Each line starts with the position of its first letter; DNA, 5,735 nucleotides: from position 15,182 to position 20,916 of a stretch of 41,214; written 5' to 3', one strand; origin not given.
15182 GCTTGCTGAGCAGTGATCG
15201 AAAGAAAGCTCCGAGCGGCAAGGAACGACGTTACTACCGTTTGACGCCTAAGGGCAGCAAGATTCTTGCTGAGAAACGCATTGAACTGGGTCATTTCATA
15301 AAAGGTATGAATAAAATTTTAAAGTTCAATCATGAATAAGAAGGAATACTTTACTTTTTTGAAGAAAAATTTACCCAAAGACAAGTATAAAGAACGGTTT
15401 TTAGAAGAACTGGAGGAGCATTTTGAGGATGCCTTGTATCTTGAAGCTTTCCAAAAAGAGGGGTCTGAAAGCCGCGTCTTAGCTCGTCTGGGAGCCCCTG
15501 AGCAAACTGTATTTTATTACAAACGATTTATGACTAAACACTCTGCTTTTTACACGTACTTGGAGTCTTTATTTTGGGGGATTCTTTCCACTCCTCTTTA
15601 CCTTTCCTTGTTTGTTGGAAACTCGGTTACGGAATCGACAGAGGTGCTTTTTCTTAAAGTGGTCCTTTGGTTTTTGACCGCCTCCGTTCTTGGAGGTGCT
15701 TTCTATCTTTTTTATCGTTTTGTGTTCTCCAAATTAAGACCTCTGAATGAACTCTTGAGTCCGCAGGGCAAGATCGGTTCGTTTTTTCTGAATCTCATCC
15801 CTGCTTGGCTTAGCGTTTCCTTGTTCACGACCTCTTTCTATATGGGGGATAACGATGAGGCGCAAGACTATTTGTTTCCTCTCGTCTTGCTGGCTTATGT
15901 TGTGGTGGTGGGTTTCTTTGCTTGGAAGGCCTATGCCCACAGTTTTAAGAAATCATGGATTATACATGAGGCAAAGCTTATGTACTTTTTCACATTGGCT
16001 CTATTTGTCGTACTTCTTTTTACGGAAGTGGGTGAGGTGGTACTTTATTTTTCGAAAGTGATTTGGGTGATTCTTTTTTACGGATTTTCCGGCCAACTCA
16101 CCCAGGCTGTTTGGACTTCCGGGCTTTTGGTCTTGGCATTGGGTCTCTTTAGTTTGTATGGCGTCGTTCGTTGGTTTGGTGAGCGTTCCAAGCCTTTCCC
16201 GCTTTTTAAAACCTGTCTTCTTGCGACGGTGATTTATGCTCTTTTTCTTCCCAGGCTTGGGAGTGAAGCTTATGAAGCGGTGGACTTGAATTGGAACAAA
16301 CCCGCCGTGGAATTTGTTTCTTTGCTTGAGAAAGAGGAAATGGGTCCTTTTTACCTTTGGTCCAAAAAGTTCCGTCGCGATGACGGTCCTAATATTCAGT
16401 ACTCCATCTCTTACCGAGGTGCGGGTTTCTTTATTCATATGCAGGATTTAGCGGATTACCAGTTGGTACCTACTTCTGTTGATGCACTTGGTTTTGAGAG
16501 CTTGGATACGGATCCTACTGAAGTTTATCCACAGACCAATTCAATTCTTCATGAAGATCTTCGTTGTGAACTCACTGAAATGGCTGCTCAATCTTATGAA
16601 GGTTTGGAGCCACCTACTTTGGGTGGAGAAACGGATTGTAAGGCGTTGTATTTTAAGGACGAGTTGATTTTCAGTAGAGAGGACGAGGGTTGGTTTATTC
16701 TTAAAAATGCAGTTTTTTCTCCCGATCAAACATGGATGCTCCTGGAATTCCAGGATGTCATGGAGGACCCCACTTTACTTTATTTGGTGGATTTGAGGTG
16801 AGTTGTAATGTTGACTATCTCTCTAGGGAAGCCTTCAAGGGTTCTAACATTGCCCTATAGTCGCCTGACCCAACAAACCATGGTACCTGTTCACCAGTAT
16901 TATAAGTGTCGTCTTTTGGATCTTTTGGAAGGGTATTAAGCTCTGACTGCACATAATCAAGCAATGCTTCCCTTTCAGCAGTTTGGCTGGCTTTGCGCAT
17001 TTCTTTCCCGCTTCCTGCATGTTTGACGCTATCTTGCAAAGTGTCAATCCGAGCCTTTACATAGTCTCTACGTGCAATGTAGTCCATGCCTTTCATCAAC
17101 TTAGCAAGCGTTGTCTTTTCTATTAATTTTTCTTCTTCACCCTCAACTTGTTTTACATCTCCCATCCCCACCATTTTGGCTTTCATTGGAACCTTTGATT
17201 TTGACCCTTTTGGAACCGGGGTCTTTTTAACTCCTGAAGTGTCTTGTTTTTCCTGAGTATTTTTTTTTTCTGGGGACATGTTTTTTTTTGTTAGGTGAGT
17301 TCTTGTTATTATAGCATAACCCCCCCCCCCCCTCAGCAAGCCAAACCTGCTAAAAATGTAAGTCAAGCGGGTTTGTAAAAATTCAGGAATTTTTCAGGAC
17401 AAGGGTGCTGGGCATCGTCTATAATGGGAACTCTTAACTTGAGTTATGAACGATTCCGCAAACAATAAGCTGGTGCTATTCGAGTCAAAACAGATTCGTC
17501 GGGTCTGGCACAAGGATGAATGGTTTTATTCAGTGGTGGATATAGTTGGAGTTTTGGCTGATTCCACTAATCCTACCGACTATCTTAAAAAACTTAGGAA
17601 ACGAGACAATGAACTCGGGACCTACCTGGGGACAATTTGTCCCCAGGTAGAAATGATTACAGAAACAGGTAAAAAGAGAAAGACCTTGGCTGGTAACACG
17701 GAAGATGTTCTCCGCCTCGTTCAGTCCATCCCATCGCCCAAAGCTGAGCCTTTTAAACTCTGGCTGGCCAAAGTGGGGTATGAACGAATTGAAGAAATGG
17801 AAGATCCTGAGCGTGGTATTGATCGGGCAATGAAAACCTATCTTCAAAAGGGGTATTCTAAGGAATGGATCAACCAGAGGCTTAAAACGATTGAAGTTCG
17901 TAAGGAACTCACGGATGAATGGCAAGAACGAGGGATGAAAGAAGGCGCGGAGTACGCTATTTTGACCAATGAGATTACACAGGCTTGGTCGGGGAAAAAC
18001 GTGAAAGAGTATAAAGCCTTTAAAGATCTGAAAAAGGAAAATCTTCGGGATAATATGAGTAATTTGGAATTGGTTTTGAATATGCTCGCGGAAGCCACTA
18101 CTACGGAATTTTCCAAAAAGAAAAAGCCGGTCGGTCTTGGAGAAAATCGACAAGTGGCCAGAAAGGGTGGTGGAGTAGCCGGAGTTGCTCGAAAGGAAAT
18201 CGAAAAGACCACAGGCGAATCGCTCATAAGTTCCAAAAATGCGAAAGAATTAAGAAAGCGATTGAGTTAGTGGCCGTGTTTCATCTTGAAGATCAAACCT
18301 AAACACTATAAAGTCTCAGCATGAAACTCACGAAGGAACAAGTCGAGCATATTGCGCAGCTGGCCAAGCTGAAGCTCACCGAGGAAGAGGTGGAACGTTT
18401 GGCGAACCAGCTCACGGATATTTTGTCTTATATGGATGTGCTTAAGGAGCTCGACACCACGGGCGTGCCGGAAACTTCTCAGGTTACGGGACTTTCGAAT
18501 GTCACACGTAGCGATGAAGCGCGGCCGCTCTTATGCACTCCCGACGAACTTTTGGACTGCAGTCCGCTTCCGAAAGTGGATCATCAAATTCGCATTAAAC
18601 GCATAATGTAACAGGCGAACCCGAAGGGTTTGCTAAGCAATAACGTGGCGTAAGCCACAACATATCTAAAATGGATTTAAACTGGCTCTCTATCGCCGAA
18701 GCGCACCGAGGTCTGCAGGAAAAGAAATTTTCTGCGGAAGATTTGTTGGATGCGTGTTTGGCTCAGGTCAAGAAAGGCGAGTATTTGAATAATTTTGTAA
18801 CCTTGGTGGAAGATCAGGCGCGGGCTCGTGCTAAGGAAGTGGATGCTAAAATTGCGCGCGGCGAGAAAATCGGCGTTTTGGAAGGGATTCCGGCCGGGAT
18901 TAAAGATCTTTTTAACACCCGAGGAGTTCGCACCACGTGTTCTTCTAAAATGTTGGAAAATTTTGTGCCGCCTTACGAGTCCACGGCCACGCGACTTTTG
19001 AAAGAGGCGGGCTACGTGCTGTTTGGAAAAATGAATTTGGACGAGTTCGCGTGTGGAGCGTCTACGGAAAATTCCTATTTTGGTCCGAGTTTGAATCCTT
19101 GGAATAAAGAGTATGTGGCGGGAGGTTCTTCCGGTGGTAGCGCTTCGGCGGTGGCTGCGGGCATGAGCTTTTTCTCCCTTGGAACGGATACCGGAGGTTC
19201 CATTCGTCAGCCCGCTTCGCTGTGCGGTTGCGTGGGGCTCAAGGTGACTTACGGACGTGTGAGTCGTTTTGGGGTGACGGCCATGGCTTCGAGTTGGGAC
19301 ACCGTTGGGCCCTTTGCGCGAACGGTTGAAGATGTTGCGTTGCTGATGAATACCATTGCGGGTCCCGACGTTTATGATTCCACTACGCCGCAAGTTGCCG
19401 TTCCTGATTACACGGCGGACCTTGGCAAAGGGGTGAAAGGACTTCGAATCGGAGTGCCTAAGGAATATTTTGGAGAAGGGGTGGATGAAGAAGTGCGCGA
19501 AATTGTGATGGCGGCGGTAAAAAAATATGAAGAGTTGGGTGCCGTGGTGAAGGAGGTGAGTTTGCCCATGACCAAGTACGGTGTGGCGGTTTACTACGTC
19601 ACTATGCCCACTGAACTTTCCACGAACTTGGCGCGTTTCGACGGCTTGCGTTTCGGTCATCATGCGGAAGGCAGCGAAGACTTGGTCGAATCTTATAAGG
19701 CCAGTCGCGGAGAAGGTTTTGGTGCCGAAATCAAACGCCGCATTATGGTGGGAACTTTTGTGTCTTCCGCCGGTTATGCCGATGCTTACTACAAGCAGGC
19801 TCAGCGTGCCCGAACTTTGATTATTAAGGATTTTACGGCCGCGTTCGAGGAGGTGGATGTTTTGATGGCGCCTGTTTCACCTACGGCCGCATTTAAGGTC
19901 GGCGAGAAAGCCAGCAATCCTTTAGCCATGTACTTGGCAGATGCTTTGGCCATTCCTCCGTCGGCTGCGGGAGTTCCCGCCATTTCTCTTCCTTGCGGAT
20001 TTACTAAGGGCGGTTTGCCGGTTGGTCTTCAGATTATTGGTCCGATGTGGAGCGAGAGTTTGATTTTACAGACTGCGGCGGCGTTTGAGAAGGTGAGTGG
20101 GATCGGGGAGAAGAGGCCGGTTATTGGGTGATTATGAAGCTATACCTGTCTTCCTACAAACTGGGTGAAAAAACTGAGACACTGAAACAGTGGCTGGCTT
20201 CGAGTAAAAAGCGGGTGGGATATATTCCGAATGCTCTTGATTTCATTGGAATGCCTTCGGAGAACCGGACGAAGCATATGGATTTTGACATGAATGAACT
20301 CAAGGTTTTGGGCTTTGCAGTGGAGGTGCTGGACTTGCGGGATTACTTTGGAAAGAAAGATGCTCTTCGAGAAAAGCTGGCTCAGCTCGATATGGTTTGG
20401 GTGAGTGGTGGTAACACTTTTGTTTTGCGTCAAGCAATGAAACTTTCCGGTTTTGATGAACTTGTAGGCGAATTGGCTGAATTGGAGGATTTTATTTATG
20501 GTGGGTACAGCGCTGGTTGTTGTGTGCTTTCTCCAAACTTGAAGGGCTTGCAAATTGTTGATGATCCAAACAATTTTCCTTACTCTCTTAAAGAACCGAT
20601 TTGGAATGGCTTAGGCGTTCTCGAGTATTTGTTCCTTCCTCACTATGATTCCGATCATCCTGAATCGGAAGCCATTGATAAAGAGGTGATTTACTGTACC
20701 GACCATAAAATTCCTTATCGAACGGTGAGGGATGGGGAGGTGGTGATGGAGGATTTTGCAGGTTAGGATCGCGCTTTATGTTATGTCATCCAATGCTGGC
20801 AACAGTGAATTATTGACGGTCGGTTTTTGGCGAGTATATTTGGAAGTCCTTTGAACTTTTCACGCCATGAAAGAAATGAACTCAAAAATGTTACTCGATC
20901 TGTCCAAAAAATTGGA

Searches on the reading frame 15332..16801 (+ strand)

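Call 13: search_protein_families(library=pfam, proteins=[window:15332-16801:+], max_evalue=0.01)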
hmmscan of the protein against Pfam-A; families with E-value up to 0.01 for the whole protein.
window:15332-16801:+ (489 aa): 1 family
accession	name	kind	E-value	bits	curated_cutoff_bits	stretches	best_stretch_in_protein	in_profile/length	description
PF22564.2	HAAS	-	0.00041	21.1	27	1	11-58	7-51/55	HAAS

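Call 97: search_protein_families(library=padloc, proteins=[window:15332-16801:+], max_evalue=0.01)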
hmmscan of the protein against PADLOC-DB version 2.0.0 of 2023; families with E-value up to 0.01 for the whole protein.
window:15332-16801:+ (489 aa): 0 families

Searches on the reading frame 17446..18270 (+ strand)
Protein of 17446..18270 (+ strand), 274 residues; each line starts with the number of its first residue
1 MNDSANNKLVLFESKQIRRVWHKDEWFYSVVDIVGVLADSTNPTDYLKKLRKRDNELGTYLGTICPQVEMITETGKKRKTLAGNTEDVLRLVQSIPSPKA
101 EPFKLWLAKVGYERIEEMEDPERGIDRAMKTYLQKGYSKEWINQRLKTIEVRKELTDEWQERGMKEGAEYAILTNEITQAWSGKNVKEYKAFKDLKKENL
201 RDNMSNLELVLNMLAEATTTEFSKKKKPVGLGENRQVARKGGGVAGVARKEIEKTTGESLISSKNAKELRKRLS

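Call 13: search_protein_families(library=pfam, proteins=[window:17446-18270:+], max_evalue=0.01)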
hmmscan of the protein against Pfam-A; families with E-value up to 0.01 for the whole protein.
window:17446-18270:+ (274 aa): 1 family
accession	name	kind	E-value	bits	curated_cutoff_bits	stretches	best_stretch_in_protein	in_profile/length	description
PF02498.22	Bro-N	-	3.6e-09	37.5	25.6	1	16-109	1-92/96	BRO family, N-terminal domain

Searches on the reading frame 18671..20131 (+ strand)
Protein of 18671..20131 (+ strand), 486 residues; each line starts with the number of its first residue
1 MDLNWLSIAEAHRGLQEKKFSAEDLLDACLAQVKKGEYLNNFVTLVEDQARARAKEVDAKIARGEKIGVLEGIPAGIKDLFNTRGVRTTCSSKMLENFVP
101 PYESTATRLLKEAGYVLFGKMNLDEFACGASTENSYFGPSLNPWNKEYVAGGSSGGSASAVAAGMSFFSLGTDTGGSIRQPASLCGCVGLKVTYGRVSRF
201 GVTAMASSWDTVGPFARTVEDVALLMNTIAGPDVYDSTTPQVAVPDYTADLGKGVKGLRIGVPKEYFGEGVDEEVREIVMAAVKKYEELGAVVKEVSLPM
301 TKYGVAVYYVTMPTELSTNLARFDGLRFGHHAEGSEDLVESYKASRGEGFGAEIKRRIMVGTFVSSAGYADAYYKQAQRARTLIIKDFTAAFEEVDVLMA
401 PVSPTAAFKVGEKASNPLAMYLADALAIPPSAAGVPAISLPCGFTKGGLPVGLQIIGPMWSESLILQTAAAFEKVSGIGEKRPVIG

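Call 13: search_protein_families(library=pfam, proteins=[window:18671-20131:+], max_evalue=0.01)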
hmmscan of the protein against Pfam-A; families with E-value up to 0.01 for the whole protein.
window:18671-20131:+ (486 aa): 1 family
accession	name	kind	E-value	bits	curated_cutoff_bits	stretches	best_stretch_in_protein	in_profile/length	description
PF01425.27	Amidase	-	4.8e-145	484.4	27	1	25-466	2-445/445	Amidase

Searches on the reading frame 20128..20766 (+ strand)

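Call 13: search_protein_families(library=pfam, proteins=[window:20128-20766:+], max_evalue=0.01)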
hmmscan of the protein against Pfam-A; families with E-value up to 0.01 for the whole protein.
window:20128-20766:+ (212 aa): 1 family
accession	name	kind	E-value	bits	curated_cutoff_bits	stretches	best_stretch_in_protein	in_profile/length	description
PF03575.23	Peptidase_S51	-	1.5e-18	67.7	23.9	1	16-206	19-196/206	Peptidase family S51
